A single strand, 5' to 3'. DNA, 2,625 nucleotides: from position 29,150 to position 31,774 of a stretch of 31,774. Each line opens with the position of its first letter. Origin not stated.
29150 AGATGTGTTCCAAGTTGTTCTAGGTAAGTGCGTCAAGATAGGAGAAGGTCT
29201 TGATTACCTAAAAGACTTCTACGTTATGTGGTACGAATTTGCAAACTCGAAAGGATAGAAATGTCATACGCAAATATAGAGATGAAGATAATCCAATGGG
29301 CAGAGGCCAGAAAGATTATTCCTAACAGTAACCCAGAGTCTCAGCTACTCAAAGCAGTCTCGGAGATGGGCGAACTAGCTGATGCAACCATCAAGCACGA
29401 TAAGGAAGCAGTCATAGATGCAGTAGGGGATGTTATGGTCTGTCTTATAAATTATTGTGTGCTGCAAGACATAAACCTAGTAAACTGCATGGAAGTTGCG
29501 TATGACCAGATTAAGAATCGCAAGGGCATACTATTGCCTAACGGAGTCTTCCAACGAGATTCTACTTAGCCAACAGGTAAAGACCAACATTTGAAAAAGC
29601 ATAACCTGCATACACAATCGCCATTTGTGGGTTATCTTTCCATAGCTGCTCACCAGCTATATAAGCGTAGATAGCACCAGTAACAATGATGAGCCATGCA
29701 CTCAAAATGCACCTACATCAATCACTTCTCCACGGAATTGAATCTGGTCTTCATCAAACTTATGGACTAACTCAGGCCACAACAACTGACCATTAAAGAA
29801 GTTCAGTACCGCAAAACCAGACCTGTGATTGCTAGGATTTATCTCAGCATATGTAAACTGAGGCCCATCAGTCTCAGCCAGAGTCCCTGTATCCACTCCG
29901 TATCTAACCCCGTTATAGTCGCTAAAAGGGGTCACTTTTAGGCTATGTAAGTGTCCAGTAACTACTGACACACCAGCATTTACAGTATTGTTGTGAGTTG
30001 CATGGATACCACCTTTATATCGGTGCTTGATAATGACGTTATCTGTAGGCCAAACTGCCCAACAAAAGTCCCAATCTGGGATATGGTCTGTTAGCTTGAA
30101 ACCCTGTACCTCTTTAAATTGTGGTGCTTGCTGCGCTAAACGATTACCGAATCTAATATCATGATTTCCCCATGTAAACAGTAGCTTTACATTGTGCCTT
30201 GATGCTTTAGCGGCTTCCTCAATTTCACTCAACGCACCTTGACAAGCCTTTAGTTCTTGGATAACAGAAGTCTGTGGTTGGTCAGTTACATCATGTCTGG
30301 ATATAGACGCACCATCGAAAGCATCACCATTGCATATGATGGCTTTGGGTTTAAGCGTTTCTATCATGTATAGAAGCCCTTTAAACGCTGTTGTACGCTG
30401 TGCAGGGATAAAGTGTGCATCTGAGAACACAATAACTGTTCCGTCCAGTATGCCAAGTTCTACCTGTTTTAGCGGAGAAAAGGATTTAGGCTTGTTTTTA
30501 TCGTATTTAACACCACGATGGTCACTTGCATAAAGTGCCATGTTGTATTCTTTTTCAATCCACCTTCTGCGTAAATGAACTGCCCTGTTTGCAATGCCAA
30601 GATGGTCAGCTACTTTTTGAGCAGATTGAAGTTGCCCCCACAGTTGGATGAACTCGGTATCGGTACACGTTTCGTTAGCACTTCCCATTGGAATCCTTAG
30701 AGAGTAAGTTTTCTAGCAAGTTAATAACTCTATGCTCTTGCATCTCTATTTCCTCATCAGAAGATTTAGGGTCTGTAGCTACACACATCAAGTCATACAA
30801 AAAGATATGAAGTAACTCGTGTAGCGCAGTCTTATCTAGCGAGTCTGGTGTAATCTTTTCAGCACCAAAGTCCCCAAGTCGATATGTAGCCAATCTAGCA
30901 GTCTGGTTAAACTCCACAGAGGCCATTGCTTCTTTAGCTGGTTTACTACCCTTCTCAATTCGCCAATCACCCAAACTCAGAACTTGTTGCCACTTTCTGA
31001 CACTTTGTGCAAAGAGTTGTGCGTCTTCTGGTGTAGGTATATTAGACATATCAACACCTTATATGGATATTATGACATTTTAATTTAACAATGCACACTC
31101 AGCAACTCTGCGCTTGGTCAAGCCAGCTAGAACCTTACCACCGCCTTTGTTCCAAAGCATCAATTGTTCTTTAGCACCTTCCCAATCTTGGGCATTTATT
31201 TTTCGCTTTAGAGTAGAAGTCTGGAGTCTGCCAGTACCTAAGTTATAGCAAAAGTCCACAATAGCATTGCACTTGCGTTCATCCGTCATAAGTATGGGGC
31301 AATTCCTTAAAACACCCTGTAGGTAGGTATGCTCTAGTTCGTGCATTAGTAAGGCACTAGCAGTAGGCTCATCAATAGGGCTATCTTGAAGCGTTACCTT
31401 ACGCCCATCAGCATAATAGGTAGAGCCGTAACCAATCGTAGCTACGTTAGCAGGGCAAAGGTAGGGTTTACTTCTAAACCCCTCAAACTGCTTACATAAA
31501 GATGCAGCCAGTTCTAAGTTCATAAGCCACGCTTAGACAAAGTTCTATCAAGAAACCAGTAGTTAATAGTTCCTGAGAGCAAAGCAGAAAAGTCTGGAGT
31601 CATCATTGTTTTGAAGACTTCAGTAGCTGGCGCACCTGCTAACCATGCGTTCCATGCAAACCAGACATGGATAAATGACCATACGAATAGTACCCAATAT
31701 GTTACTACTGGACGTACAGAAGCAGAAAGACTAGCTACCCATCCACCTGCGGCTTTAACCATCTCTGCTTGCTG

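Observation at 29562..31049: Accessory cassette at the distal end of the late operon: an HExxH protein, an HTH-fused metallophosphoesterase and a membrane peptide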

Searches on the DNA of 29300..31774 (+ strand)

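Call 6: search_dna_similar(query=window:29300-31774:+, collection=phages, mode=distant, max_rows=25)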
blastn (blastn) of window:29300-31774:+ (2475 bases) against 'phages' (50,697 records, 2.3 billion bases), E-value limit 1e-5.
Records with a match: 1; places in all: 1; records where one place covers at least 80% of the query: 0.
Best place of each record, by identity: 60-80% 1.
By first word of the organism name: Caudoviricetes 1.
By host as written in the record: - 1.
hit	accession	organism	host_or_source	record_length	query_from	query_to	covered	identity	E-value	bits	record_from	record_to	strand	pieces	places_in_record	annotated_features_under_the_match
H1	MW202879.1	Caudoviricetes sp.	Manatee Spring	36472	275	1642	22%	68.1%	8e-26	186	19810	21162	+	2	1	phosphodiesterase | hypothetical protein (x2)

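Call 7: get_annotated_region(hit=H1, flank=6000)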
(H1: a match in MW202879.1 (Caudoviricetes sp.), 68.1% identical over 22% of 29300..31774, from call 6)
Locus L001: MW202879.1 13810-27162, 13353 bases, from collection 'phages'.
description: Myoviridae sp. isolate ctjtQ328, complete genome.
organism: Caudoviricetes sp. (NCBI taxid 2832643)
taxonomy: Viruses; Duplodnaviria; Heunggongvirae; Uroviricota; Caudoviricetes
host: -; source: Manatee Spring; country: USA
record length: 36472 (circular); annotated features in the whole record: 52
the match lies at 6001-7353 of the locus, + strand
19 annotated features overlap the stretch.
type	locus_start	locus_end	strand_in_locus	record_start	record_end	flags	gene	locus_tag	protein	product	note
CDS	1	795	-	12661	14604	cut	-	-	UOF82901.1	hypothetical protein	-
CDS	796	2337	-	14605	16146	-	-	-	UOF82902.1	hypothetical protein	-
CDS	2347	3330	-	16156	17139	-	-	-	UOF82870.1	hypothetical protein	-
CDS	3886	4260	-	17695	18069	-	-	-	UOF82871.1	putative acetyltransferase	-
CDS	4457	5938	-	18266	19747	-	-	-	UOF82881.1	phage stabilization protein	-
CDS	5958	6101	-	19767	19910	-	-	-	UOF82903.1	hypothetical protein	-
CDS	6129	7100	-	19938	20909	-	-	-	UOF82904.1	phosphodiesterase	-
CDS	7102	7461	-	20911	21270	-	-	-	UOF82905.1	hypothetical protein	-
CDS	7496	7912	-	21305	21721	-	-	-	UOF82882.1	peptidase M15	-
CDS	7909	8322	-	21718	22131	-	-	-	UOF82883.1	holin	-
CDS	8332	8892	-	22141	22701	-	-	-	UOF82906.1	hypothetical protein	-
CDS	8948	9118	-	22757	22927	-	-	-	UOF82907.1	hypothetical protein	-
CDS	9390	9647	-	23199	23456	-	-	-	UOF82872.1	hypothetical protein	-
CDS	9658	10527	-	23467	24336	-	-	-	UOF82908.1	hypothetical protein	-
CDS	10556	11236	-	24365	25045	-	-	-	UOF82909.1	hypothetical protein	-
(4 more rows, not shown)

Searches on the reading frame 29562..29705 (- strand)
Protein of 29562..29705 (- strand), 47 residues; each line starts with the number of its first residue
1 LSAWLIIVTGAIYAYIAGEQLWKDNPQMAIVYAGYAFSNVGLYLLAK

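Call 4: search_protein_families(library=pfam, proteins=[window:29562-29705:-], max_evalue=0.1)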
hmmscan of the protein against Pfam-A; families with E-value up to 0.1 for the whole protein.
window:29562-29705:- (47 aa): 1 family
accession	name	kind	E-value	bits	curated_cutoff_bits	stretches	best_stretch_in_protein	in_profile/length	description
PF02335.20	Cytochrom_C552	-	0.08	12.3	24.1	1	21-39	36-54/438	Cytochrome c552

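Call 5: search_protein_families(library=phrogs, proteins=[window:29562-29705:-], max_evalue=0.01)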
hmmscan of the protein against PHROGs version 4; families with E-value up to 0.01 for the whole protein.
window:29562-29705:- (47 aa): 0 families

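Call 14: search_protein_families(library=ncbifam, proteins=[window:29562-29705:-], max_evalue=1)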
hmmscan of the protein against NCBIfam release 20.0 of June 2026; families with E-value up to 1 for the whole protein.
window:29562-29705:- (47 aa): 1 family
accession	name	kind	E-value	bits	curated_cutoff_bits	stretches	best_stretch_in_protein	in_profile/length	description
NF008339.0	PRK11125.1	equivalog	0.093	11.4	595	1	20-39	74-93/487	ammonia-forming cytochrome c nitrite reductase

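Call 69: search_protein_families(library=padloc, proteins=[window:29562-29705:-], max_evalue=0.1)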
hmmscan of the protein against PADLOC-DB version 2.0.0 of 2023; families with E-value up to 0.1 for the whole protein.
window:29562-29705:- (47 aa): 0 families
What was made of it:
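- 29562..29705 (-): ORF3: 47-aa two-TM hairpin peptide. The TTG start overlaps the ORF2 TGA (TTGA). Conserved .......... motif. No family hit (calls 4, 5, 14, 69).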
